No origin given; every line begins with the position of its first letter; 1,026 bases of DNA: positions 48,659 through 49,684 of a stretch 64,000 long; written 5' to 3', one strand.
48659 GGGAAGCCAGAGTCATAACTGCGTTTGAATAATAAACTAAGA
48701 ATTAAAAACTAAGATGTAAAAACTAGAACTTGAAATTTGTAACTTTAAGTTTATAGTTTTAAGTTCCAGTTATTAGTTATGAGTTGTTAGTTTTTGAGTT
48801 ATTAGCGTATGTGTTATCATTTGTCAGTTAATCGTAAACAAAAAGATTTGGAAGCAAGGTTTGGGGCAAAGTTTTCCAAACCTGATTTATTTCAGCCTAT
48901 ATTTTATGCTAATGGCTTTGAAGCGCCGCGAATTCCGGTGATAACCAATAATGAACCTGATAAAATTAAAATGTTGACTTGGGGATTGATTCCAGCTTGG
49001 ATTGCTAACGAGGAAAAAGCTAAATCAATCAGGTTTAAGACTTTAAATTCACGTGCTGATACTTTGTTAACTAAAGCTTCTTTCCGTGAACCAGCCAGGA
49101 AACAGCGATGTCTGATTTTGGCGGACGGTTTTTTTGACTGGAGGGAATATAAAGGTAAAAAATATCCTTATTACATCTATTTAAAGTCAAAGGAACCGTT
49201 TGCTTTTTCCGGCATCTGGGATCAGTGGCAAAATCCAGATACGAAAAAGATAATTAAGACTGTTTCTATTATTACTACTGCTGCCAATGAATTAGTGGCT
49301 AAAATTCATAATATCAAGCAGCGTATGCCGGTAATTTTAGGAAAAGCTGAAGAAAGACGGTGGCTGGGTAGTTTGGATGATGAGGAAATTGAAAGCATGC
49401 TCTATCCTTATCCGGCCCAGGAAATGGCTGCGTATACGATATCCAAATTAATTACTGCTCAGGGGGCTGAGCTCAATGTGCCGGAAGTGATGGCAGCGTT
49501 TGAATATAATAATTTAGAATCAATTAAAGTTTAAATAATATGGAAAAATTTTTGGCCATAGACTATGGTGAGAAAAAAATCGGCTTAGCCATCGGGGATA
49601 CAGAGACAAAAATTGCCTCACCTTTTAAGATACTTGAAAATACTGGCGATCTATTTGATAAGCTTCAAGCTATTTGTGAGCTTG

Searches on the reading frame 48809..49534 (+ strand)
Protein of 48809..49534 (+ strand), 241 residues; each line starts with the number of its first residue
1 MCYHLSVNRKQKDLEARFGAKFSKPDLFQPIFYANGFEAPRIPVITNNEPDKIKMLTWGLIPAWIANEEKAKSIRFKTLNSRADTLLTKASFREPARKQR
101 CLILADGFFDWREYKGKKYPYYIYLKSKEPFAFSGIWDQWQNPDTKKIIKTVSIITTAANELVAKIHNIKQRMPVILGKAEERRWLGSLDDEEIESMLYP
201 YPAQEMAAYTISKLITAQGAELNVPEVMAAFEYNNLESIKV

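Call 80: search_protein_families(library=pfam, proteins=[window:48809-49534:+], max_evalue=0.001)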
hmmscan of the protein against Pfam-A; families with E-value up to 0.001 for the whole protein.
window:48809-49534:+ (241 aa): 1 family
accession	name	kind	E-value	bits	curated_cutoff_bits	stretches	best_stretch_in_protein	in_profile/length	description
PF02586.19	SRAP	-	2.4e-54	184.6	27.1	1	1-215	1-211/214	SOS response associated peptidase (SRAP)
